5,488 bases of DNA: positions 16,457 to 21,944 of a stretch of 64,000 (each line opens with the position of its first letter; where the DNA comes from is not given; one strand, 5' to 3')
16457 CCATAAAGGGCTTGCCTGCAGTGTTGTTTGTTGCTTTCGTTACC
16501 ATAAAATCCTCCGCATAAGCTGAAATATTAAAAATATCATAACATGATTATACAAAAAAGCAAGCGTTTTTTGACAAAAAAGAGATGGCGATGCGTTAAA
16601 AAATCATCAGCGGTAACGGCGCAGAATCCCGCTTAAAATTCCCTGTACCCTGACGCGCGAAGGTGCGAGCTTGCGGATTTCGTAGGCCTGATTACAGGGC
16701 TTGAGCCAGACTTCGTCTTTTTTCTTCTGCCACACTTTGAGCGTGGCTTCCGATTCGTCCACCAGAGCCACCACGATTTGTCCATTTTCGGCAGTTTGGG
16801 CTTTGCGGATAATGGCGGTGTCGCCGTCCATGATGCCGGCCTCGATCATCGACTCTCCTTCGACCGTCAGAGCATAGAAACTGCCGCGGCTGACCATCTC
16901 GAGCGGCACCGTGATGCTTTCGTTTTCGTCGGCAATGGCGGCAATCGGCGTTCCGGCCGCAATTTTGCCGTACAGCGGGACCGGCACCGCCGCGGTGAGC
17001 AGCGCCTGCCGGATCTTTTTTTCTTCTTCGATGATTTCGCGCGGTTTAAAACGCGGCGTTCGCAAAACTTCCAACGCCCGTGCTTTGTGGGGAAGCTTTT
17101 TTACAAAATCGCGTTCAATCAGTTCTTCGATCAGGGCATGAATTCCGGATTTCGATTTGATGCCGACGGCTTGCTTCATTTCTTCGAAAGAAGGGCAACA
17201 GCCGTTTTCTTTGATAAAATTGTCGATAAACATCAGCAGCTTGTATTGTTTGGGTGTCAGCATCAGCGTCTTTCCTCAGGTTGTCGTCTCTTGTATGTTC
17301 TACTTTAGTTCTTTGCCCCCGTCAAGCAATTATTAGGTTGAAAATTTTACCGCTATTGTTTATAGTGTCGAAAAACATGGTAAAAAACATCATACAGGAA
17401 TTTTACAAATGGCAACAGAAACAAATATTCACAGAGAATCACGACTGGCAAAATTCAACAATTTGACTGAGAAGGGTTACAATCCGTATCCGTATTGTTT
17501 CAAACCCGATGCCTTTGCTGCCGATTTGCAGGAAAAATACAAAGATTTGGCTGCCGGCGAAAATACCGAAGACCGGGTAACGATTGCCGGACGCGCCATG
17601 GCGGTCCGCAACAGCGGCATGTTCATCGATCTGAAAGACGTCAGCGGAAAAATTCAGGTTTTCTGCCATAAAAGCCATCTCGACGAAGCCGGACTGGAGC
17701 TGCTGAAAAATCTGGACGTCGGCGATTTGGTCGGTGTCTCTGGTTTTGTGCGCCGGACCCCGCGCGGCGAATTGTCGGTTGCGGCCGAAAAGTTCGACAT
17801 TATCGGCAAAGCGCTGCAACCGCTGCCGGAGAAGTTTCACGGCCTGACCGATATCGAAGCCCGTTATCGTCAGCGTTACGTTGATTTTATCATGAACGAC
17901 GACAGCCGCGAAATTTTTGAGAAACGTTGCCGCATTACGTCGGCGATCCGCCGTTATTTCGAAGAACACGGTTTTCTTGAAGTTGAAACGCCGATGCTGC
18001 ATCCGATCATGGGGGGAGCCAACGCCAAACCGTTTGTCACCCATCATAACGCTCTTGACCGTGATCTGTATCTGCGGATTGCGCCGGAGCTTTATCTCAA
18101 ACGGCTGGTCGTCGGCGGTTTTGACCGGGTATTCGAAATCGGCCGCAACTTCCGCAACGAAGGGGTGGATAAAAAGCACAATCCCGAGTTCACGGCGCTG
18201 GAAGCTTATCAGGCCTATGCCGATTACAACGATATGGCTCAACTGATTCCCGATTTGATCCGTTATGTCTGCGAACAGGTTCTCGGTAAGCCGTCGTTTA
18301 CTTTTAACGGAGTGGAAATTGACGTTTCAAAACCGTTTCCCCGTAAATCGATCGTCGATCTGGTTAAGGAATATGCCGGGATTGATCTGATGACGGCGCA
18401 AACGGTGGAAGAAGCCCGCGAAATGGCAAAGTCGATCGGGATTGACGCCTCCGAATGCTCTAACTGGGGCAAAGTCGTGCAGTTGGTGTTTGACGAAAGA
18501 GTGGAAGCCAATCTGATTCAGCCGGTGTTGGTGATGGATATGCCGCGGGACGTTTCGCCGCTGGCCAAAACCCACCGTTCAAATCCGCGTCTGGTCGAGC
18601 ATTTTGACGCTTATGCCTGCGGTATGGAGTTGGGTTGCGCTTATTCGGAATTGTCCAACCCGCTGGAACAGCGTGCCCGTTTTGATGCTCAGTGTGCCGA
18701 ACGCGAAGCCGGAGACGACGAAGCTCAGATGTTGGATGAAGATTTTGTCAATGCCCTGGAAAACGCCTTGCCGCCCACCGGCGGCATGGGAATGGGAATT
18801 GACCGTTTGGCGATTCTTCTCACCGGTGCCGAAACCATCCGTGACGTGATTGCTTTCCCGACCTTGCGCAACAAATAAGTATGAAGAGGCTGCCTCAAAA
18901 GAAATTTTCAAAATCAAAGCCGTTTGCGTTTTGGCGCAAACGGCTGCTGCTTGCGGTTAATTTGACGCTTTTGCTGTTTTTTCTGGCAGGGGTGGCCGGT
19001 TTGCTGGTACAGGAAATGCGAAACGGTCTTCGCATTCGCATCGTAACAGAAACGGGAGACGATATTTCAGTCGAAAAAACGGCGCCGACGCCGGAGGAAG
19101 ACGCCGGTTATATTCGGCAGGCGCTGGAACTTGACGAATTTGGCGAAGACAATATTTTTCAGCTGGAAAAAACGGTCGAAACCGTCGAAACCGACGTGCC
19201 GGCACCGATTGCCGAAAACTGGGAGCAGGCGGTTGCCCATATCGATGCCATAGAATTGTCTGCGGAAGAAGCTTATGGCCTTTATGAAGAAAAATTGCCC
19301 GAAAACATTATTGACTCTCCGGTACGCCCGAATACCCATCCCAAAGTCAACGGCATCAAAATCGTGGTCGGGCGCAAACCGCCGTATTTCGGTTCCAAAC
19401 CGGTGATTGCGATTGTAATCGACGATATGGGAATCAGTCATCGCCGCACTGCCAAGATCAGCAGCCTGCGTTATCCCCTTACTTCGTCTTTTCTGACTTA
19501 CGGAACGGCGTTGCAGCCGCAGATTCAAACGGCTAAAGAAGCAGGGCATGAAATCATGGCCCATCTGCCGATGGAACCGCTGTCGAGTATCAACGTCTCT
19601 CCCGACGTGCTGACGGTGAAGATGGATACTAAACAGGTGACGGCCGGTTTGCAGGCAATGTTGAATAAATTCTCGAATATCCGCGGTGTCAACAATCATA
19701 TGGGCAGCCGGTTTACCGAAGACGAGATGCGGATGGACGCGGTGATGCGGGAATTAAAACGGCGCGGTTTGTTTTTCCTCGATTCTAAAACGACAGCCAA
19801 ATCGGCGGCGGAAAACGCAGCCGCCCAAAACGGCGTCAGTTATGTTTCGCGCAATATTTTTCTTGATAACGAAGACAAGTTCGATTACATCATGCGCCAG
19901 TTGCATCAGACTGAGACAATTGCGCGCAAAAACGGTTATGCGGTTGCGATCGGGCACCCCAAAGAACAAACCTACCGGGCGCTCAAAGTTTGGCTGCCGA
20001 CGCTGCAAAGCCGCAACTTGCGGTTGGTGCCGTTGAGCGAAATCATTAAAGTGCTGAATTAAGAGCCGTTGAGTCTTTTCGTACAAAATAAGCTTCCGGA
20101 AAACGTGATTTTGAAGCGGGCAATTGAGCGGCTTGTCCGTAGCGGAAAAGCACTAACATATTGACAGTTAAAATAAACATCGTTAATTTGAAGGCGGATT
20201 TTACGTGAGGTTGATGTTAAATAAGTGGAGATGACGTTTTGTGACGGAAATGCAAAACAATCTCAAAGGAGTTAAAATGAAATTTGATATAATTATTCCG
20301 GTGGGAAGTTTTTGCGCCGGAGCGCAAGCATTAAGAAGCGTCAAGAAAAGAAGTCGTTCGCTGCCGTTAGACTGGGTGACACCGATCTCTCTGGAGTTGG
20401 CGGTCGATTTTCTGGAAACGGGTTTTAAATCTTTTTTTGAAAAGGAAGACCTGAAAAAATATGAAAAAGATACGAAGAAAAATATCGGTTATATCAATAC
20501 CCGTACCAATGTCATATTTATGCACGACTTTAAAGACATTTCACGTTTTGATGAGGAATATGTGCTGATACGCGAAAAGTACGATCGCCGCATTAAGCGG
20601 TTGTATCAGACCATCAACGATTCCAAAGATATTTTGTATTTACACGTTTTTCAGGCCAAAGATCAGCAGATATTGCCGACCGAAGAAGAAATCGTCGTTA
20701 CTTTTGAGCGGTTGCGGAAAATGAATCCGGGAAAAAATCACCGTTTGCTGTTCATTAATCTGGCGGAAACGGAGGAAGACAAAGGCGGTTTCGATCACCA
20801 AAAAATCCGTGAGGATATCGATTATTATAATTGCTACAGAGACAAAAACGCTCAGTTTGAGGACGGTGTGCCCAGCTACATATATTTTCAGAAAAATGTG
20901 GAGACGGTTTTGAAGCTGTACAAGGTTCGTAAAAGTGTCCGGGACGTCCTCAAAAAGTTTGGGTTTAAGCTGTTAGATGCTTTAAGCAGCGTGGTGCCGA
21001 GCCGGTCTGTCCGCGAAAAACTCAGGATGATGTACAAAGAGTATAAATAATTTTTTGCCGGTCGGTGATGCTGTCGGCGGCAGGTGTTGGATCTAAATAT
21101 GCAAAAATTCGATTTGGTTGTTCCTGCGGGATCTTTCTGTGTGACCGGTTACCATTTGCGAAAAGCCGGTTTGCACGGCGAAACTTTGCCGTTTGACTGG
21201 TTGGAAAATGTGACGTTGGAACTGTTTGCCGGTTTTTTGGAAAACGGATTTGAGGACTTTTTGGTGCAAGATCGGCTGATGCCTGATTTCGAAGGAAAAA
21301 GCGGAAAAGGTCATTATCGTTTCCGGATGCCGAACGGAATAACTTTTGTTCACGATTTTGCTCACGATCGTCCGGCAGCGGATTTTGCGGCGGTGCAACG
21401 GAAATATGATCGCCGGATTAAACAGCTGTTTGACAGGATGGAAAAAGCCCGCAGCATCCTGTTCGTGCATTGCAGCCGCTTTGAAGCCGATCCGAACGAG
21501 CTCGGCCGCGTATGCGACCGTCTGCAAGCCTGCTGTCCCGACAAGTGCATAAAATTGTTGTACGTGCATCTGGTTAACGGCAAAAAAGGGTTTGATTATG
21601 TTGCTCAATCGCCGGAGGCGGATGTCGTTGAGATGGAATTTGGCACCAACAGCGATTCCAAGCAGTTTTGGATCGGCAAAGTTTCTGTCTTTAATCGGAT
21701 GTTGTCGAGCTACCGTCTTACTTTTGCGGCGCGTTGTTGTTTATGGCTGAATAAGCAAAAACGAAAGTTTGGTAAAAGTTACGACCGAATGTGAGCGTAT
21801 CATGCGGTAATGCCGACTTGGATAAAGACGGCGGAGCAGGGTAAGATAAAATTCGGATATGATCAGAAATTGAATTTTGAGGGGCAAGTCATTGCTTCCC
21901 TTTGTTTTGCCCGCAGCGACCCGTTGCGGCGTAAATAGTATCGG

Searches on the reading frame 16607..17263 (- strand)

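Call 47: search_protein_families(library=pfam, proteins=[window:16607-17263:-], max_evalue=0.00001)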
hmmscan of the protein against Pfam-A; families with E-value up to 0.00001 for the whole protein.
window:16607-17263:- (218 aa): 2 families
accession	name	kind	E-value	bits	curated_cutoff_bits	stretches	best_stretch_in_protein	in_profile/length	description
PF00717.28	Peptidase_S24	-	5.7e-29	100.6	23.3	1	96-209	1-114/116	Peptidase S24-like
PF01726.22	LexA_DNA_bind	-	2e-11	43.9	23.7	1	2-63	4-65/65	LexA DNA binding domain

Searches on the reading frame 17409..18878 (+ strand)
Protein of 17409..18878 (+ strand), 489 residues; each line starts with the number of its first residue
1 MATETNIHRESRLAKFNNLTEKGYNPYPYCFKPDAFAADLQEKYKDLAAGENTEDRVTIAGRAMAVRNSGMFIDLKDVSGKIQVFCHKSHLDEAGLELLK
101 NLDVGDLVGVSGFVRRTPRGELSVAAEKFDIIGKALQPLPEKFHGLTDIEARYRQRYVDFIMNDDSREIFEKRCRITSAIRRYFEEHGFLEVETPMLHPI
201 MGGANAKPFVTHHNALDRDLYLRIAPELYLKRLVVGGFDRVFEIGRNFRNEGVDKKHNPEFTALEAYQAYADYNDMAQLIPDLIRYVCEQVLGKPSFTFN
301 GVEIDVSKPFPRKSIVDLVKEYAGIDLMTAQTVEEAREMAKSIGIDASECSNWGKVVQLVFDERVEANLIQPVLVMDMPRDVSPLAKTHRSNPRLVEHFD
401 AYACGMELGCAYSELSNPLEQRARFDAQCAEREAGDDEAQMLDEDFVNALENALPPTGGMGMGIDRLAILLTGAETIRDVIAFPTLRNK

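Call 47: search_protein_families(library=pfam, proteins=[window:17409-18878:+], max_evalue=0.00001)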
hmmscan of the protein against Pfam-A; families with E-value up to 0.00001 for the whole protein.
window:17409-18878:+ (489 aa): 3 families
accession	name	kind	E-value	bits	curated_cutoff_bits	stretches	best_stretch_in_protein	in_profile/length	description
PF00152.25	tRNA-synt_2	-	1.8e-87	293.7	25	1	149-486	2-307/308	tRNA synthetases class II (D, K and N)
PF01336.31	tRNA_anti-codon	-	8.8e-15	54.9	27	1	57-131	1-74/75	OB-fold nucleic acid binding domain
PF01409.25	tRNA-synt_2d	-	7.9e-07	29.2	19.8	0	240-308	104-180/246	tRNA synthetases class II core domain (F)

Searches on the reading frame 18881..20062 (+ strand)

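Call 48: search_protein_families(library=pfam, proteins=[window:18881-20062:+], max_evalue=0.00001)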
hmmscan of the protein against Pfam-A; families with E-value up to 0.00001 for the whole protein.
window:18881-20062:+ (393 aa): 1 family
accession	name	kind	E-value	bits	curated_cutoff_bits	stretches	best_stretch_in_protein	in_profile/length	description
PF04748.18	Polysacc_deac_2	-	2.2e-75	252.8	27.5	1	178-388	1-211/212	Divergent polysaccharide deacetylase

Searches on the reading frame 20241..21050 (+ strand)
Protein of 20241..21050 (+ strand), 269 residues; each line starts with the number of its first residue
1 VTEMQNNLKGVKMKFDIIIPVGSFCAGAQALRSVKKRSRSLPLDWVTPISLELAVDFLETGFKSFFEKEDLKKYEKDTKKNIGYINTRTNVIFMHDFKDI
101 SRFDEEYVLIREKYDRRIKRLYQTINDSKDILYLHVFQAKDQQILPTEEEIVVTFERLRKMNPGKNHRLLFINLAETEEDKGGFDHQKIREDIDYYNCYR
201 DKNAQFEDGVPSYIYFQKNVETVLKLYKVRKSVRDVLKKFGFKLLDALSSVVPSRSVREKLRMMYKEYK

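Call 48: search_protein_families(library=pfam, proteins=[window:20241-21050:+], max_evalue=0.00001)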
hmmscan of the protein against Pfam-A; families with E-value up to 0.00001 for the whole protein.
window:20241-21050:+ (269 aa): 1 family
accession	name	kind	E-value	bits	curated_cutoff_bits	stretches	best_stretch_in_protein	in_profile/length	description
PF08795.16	DUF1796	-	6.6e-18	65.5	23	1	18-175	3-164/166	Putative papain-like cysteine peptidase (DUF1796)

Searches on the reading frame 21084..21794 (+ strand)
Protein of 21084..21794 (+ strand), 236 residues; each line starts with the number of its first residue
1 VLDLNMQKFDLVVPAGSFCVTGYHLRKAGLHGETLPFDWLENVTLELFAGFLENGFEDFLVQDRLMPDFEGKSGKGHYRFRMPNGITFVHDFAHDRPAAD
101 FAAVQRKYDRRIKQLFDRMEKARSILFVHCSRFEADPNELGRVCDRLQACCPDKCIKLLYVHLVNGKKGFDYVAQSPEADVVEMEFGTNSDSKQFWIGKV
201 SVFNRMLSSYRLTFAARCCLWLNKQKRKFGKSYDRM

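Call 48: search_protein_families(library=pfam, proteins=[window:21084-21794:+], max_evalue=0.00001)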
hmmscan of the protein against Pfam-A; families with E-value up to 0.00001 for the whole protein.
window:21084-21794:+ (236 aa): 1 family
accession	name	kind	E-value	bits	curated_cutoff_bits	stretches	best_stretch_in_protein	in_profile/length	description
PF08795.16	DUF1796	-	1.2e-12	48.4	23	1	12-149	3-145/166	Putative papain-like cysteine peptidase (DUF1796)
